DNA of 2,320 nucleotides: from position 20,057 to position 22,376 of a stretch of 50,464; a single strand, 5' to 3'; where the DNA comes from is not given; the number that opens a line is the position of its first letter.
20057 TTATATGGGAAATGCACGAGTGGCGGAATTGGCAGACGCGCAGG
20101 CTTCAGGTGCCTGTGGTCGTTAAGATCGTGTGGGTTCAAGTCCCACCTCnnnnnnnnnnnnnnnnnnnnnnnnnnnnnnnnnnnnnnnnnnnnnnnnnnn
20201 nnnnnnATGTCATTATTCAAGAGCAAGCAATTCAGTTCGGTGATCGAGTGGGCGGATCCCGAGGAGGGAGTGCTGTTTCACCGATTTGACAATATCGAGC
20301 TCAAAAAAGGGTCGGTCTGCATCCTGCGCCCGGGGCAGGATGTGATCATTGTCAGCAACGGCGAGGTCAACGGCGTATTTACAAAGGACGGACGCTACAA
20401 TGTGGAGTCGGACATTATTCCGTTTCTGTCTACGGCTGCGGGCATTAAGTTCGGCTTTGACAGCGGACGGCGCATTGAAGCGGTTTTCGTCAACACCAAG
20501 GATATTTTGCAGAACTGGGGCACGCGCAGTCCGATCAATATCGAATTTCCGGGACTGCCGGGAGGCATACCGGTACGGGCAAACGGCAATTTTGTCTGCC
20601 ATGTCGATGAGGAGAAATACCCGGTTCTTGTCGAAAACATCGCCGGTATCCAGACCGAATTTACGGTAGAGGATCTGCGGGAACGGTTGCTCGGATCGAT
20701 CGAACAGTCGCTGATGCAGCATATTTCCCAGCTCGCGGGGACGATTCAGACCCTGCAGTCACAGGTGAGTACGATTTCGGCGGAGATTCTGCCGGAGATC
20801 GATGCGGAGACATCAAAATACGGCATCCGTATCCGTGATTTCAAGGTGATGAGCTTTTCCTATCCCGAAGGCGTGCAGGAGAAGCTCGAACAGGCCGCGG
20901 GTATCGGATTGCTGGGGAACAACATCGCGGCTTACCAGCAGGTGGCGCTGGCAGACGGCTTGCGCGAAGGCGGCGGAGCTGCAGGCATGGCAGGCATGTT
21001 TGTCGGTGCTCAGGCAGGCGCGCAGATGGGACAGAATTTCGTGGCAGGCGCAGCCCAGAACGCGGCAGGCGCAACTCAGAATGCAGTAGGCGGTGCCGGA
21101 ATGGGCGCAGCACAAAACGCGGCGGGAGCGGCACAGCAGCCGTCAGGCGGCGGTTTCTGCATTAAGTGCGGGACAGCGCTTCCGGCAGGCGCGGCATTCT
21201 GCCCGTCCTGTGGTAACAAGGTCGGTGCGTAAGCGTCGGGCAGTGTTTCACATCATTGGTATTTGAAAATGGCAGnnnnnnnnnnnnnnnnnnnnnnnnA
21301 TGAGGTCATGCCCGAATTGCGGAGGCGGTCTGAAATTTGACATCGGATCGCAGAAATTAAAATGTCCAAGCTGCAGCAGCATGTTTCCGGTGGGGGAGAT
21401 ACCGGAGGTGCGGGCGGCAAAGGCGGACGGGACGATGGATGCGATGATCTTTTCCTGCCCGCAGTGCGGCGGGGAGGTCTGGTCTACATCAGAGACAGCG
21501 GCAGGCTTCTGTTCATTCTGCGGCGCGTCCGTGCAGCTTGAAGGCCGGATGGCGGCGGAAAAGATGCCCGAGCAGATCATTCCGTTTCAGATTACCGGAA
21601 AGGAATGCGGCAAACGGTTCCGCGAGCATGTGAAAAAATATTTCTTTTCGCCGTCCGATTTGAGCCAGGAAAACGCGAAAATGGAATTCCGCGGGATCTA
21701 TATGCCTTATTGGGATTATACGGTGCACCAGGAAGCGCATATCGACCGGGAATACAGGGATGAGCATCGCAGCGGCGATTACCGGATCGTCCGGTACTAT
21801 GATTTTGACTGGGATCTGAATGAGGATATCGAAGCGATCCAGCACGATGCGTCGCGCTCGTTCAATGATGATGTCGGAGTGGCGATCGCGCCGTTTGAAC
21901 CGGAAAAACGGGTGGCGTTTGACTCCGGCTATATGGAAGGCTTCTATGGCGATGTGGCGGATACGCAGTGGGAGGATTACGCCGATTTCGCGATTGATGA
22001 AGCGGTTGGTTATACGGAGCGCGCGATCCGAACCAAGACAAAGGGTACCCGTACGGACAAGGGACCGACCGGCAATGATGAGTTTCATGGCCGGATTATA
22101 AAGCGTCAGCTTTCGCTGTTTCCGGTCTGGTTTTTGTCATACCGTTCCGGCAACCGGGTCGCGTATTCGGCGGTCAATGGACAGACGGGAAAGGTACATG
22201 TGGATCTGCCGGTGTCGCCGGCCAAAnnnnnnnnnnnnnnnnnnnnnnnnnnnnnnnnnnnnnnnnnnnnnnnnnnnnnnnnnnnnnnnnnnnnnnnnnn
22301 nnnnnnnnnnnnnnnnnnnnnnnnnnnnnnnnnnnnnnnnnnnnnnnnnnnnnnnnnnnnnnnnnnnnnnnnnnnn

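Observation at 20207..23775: SPFH / zinc-ribbon membrane / TPM three-gene module downstream of tRNA-Leu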

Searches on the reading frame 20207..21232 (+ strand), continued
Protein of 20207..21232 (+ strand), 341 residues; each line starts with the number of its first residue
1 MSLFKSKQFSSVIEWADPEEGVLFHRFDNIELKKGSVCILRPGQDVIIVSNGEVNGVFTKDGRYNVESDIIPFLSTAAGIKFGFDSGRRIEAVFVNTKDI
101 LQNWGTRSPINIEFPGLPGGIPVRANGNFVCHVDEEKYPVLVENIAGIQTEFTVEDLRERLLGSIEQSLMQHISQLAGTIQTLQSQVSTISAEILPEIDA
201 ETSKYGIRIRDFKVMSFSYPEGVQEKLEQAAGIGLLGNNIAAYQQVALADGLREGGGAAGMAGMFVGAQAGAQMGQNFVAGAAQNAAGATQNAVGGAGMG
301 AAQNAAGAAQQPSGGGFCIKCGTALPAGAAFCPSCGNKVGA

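Call 79: find_encoding_contigs(protein=P0269, flank=10000, max_places=1)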
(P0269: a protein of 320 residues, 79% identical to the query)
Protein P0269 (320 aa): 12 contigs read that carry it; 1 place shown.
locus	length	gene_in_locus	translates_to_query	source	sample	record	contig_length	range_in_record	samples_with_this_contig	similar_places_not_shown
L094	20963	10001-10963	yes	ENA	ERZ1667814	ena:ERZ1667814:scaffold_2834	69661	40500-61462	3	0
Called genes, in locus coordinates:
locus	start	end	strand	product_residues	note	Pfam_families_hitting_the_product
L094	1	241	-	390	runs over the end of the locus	PF13407:Peripla_BP_4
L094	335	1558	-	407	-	PF02653:BPD_transp_2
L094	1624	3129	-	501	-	PF02463:SMC_N (faint), PF00005:ABC_tran, PF13304:AAA_21 (faint), PF00005:ABC_tran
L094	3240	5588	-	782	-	PF00512:HisKA, PF02518:HATPase_c, PF00072:Response_reg, PF02645:DegV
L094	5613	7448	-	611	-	PF02518:HATPase_c, PF01627:Hpt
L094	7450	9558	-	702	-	PF00990:GGDEF, PF00072:Response_reg, PF08668:HDOD (weak), PF13487:HD_5, PF01966:HD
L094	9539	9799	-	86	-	PF00072:Response_reg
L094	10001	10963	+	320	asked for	PF13421:Band_7_1, PF01145:Band_7 (weak), PF13240:Zn_Ribbon_1 (weak)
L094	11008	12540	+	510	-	-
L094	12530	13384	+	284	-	PF04536:TPM_phosphatase (faint)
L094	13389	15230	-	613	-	PF02743:dCache_1 (weak), PF00990:GGDEF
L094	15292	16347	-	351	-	PF00356:LacI, PF00532:Peripla_BP_1, PF13377:Peripla_BP_3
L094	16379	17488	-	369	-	PF02463:SMC_N (faint), PF00005:ABC_tran, PF13304:AAA_21 (faint)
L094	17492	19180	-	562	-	PF00528:BPD_transp_1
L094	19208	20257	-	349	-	PF01547:SBP_bac_1, PF13531:SBP_bac_11, PF13416:SBP_bac_8, PF13343:SBP_bac_6 (weak)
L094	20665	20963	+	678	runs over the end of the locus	-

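Call 80: find_encoding_contigs(protein=P0285, flank=8000, max_places=1)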
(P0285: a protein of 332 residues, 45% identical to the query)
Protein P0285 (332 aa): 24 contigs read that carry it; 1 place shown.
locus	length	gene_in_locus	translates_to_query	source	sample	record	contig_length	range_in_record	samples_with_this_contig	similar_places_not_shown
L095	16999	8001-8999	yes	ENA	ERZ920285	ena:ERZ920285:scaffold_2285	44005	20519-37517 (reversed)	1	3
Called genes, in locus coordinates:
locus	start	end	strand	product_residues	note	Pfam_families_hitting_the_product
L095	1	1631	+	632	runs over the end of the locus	-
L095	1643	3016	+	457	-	PF25596:CPSase_L_D1, PF01071:GARS_A (weak), PF02222:ATP-grasp, PF02655:ATP-grasp_3, PF02786:CPSase_L_D2, PF07478:Dala_Dala_lig_C, PF15632:ATPgrasp_Ter, PF02142:MGS, +1 more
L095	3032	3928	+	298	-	PF02673:BacA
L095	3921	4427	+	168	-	PF06695:Sm_multidrug_ex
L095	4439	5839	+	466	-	PF03062:MBOAT, PF13813:MBOAT_2 (weak)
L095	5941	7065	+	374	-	PF16822:ALGX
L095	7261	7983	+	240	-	PF04012:PspA_IM30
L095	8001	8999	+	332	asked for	PF13421:Band_7_1, PF01145:Band_7 (weak), PF12773:DZR (faint), PF13240:Zn_Ribbon_1, PF13248:Zn_ribbon_3 (weak)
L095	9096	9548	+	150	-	PF22811:Zn_ribbon_NrdR, PF03477:ATP-cone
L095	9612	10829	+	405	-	PF00155:Aminotran_1_2, PF00266:Aminotran_5 (weak), PF01041:DegT_DnrJ_EryC1 (weak)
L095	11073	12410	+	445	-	PF27142:Aq_aa04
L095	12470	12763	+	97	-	PF09960:DUF2194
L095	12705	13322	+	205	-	PF09960:DUF2194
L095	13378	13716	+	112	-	-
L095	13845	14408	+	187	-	PF08207:EFP_N, PF01132:EFP, PF09285:Elong-fact-P_C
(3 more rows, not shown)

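Call 81: find_encoding_contigs(protein=P0302, flank=8000, max_places=1)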
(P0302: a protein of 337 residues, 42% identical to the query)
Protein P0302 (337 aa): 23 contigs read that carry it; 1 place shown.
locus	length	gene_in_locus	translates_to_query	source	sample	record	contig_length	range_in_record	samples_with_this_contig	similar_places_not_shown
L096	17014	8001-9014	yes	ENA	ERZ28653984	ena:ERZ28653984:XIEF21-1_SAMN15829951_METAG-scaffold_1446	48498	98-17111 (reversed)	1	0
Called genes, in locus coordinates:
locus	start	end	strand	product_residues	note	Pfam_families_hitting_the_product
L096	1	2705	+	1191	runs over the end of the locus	PF18984:DUF5717_N, PF18983:DUF5717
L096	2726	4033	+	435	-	PF18980:DUF5716_C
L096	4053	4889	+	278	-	-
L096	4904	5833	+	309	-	-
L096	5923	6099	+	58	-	-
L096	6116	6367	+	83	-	-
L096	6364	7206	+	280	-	PF00892:EamA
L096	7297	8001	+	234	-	PF04012:PspA_IM30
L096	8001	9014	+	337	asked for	PF13421:Band_7_1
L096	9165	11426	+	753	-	PF00580:UvrD-helicase, PF01443:Viral_helicase1 (faint), PF13245:AAA_19, PF13604:AAA_30 (faint), PF13361:UvrD_C, PF13538:UvrD_C_2, PF21196:PcrA_UvrD_tudor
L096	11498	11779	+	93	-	-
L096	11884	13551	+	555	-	PF05958:tRNA_U5-meth_tr, PF01555:N6_N4_Mtase (faint), PF03602:Cons_hypoth95 (faint), PF05175:MTS, PF13649:Methyltransf_25 (weak), PF13847:Methyltransf_31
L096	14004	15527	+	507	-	PF00005:ABC_tran, PF02463:SMC_N (faint), PF13555:AAA_29 (faint), PF13304:AAA_21 (faint), PF00005:ABC_tran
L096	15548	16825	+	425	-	PF13302:Acetyltransf_3 (faint), PF00583:Acetyltransf_1, PF13673:Acetyltransf_10, PF13508:Acetyltransf_7, PF08445:FR47 (weak)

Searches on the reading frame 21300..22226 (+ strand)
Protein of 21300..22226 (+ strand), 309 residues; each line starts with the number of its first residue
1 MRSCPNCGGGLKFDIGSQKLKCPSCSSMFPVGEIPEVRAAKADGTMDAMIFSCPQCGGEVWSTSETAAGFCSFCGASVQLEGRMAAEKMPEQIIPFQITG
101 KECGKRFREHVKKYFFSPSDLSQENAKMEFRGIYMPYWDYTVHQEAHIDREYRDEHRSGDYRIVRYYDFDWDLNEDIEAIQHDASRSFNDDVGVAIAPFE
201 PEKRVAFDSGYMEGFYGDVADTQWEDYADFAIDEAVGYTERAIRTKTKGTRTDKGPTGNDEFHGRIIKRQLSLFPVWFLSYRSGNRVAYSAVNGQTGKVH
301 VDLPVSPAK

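Call 60: predict_structure(alignment_id=A4)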
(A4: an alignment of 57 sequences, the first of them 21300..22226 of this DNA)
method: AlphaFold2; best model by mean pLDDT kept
length: 309 residues; sequences in the alignment: 57
mean_pLDDT: 84.3   pTM: 0.79
mean pLDDT of the five models: 84.3, 83.5, 79.0, 77.1, 76.7
residues with pLDDT >= 90: 137; 70-90: 134; 50-70: 33; < 50: 5
segments of 3 or more residues with pLDDT < 50: 305-309
pLDDT, mean of each block of 10 residues (from residue 1): 87 93 94 75 73 77 69 64 79 93 88 76 74 90 96 95 94 93 81 81 88 87 92 95 92 92 95 89 72 89 50
secondary structure, 60 per line:
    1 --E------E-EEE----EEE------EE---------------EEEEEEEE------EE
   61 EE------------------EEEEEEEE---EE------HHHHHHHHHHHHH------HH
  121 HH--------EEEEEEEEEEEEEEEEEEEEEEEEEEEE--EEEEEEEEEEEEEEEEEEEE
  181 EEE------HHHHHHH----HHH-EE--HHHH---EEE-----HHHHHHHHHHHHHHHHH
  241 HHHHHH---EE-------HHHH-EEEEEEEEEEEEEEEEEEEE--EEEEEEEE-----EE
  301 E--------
elements in order: E12-14 E19-21 E45-52 E59-62 E81-88 H100-112 H119-122 E131-158 E161-183 H190-196 H209-212 E216-218 H224-246 H259-262 E264-283 E286-293 E299-301
